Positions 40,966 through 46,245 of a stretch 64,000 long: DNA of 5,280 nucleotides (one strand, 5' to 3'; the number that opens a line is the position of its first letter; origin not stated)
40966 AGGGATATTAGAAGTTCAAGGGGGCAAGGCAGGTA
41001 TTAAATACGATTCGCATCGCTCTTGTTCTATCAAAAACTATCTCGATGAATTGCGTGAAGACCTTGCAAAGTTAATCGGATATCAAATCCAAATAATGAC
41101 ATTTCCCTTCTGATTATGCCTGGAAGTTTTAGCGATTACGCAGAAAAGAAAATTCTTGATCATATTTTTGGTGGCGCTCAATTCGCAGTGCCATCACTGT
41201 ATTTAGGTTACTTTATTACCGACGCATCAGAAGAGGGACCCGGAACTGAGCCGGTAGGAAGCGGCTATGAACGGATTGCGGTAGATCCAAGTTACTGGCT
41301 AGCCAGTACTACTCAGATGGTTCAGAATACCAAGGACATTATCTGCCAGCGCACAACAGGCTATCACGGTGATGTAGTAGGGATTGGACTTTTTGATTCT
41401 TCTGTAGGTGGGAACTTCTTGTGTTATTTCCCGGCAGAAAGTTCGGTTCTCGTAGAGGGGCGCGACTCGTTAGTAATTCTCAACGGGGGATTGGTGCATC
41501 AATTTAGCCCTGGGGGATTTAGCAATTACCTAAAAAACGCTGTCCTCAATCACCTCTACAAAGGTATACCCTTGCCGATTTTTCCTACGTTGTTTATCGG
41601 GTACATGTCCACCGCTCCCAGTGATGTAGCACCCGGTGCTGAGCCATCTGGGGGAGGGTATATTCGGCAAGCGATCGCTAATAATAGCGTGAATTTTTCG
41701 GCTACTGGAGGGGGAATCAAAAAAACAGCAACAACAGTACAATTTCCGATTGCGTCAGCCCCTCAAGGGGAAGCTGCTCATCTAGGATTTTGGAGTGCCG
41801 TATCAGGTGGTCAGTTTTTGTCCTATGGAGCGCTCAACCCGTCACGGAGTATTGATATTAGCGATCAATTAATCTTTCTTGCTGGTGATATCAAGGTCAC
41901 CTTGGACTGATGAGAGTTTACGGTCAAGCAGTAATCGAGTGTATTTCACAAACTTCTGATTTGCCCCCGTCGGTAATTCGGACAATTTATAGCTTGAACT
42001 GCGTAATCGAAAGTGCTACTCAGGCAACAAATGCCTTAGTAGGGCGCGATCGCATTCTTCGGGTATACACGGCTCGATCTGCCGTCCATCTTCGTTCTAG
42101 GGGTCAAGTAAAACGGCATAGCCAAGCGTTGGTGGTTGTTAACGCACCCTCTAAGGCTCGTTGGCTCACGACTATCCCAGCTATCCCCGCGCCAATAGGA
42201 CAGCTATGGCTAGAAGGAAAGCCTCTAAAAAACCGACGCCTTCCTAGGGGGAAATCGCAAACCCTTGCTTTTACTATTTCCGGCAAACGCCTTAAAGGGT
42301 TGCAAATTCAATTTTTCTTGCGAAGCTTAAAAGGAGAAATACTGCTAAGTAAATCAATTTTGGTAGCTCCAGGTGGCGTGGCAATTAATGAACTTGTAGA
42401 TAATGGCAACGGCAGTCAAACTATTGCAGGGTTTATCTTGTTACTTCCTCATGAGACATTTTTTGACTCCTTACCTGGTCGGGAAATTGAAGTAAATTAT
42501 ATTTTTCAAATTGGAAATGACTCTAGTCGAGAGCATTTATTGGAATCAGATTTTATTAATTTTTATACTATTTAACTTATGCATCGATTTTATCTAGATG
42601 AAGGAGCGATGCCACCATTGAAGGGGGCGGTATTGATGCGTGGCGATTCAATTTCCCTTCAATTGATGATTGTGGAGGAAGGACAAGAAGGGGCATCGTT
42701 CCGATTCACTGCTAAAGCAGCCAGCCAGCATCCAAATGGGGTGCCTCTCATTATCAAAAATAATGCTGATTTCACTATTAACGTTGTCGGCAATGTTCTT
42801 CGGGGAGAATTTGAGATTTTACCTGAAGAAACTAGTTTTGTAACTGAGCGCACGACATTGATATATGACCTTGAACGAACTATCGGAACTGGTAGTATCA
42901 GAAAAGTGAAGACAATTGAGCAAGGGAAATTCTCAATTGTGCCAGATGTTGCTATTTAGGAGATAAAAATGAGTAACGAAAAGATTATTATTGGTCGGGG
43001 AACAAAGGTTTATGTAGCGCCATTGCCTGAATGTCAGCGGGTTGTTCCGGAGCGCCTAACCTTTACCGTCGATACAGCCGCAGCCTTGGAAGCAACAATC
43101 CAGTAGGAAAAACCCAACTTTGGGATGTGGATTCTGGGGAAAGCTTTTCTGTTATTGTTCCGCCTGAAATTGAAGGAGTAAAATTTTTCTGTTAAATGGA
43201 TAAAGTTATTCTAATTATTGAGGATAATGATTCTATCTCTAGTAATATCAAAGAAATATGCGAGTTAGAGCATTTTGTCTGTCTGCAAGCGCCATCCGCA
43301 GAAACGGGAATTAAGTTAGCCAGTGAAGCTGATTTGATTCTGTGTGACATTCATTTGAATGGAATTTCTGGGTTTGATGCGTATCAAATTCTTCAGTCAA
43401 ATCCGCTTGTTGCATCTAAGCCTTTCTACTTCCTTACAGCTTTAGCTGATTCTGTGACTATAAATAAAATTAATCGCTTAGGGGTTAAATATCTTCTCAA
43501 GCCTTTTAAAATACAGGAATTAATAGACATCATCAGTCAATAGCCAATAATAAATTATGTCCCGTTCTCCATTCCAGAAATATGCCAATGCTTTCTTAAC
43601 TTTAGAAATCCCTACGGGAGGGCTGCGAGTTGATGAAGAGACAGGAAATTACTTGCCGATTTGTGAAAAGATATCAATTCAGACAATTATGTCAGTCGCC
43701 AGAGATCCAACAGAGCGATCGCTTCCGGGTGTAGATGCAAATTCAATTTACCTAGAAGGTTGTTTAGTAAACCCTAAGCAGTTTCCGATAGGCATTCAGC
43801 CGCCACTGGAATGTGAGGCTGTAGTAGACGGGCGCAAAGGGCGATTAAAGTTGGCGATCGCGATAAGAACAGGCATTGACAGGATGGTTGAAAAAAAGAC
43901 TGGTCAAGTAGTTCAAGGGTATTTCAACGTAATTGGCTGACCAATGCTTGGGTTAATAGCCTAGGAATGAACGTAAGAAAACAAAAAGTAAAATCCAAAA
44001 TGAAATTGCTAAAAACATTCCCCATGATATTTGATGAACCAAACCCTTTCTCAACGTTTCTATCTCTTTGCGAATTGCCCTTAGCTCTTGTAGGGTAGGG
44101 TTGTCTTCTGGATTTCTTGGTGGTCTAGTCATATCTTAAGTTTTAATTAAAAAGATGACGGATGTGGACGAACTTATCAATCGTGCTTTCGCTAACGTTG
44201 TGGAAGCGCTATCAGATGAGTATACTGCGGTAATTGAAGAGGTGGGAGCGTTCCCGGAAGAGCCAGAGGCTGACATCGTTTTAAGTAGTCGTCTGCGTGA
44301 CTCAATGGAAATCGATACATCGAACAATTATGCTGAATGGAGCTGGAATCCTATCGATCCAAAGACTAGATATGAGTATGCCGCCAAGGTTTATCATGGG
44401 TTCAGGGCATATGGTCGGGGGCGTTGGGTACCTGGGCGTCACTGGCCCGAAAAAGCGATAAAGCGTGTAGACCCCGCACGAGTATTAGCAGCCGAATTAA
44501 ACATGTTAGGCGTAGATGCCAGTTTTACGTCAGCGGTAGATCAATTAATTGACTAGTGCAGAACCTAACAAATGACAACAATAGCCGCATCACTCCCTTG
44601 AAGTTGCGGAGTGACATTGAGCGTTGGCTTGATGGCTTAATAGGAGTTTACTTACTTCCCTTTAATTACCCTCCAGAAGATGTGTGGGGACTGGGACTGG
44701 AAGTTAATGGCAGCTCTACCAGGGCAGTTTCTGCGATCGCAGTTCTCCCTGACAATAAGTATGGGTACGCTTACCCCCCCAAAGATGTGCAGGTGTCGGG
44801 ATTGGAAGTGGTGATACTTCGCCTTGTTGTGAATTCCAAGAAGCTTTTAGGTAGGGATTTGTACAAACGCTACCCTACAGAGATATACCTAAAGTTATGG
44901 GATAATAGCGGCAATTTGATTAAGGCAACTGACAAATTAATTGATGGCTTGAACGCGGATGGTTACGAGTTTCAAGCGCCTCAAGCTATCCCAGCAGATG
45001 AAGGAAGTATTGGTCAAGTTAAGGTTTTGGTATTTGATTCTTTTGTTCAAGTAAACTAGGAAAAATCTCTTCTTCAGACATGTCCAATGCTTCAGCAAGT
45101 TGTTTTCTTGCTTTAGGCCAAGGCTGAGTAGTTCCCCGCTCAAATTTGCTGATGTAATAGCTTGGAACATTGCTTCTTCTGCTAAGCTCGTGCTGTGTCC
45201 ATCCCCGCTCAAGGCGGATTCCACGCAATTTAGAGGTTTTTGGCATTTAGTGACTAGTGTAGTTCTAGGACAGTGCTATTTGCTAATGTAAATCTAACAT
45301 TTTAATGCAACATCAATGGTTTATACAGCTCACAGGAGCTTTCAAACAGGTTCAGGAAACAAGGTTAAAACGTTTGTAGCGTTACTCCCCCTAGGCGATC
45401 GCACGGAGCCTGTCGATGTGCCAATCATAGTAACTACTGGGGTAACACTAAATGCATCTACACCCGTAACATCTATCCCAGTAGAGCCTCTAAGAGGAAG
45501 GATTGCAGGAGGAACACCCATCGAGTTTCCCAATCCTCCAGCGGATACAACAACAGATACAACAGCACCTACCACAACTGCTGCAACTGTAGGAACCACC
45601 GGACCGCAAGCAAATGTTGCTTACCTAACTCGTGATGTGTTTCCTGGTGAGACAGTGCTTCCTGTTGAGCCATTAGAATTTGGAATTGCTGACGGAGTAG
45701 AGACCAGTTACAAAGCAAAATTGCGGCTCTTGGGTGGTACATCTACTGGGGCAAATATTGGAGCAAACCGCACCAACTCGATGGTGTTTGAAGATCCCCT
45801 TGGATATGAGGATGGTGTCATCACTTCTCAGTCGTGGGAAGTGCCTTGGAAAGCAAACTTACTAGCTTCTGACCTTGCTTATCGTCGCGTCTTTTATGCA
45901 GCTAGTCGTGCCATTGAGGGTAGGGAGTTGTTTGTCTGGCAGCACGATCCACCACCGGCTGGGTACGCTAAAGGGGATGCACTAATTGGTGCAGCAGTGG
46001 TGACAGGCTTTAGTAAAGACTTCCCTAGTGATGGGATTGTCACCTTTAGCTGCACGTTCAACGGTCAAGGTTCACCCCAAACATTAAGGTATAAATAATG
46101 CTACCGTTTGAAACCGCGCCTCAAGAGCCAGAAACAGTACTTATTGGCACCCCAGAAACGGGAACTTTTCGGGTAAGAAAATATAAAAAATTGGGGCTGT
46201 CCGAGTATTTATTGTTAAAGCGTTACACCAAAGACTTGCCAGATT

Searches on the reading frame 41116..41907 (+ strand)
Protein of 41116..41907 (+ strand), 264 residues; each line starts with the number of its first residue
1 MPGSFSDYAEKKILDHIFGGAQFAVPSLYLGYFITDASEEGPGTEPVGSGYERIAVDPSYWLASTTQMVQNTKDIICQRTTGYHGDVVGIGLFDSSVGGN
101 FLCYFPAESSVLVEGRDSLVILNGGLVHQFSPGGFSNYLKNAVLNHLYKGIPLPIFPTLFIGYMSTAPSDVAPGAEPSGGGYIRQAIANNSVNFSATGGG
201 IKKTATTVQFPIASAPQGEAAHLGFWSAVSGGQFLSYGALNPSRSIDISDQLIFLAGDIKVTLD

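Call 39: search_protein_families(library=phrogs, proteins=[window:41116-41907:+], max_evalue=0.001)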
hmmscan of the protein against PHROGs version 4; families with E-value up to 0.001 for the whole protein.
window:41116-41907:+ (264 aa): 1 family
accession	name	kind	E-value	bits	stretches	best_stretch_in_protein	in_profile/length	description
phrog_240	-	head and packaging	9e-30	105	2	132-262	60-187/200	head protein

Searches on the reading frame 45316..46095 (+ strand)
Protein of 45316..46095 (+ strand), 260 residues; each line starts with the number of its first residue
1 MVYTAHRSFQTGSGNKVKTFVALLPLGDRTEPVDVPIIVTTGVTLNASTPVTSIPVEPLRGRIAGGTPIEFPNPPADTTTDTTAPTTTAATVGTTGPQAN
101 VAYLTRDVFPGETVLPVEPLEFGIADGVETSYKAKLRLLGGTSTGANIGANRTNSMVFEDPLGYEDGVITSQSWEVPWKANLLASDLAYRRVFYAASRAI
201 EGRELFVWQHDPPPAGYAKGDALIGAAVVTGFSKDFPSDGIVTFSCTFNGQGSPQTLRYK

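Call 39: search_protein_families(library=phrogs, proteins=[window:45316-46095:+], max_evalue=0.001)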
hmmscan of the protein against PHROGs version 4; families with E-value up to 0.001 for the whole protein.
window:45316-46095:+ (260 aa): 1 family
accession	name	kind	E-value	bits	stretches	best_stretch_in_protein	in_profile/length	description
phrog_1407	-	tail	4.4e-05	24.1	1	216-256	126-163/258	major tail protein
